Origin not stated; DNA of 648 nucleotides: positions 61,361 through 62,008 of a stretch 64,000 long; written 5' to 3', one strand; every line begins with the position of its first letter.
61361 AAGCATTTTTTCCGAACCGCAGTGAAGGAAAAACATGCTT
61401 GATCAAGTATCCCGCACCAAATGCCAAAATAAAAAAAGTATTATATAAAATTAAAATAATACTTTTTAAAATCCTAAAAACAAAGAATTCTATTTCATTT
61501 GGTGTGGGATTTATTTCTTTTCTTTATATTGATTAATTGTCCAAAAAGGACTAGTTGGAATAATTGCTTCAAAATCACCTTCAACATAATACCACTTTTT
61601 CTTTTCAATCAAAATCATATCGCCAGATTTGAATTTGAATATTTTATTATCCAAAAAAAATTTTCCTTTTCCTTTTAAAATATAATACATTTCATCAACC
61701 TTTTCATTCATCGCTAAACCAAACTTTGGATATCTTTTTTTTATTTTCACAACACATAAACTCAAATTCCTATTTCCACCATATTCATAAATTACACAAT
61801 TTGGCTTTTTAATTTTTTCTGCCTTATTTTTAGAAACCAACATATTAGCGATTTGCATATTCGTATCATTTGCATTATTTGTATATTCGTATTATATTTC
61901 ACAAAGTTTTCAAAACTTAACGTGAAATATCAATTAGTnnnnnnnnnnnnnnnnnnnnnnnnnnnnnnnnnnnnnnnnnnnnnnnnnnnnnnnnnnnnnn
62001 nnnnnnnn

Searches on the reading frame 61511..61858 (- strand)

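Call 10: search_protein_families(library=pfam, proteins=[window:61511-61858:-], max_evalue=0.01)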
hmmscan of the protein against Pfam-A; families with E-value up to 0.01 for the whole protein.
window:61511-61858:- (115 aa): 3 families
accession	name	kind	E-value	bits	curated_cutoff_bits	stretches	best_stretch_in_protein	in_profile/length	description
PF07883.17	Cupin_2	-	1e-05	25.6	27.2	1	54-93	18-57/70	Cupin domain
PF05899.18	Cupin_3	-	0.0024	17.9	23.5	1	49-88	20-60/74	EutQ-like cupin domain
PF02311.25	AraC_binding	-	0.0037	17.4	21.1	1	58-91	27-60/135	AraC-like ligand binding domain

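Call 62: search_protein_families(library=phrogs, proteins=[window:61511-61858:-], max_evalue=0.01)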
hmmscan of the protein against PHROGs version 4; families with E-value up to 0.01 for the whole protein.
window:61511-61858:- (115 aa): 0 families

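Call 63: search_protein_families(library=padloc, proteins=[window:61511-61858:-], max_evalue=0.01)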
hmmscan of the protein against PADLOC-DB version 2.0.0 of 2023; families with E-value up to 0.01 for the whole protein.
window:61511-61858:- (115 aa): 0 families
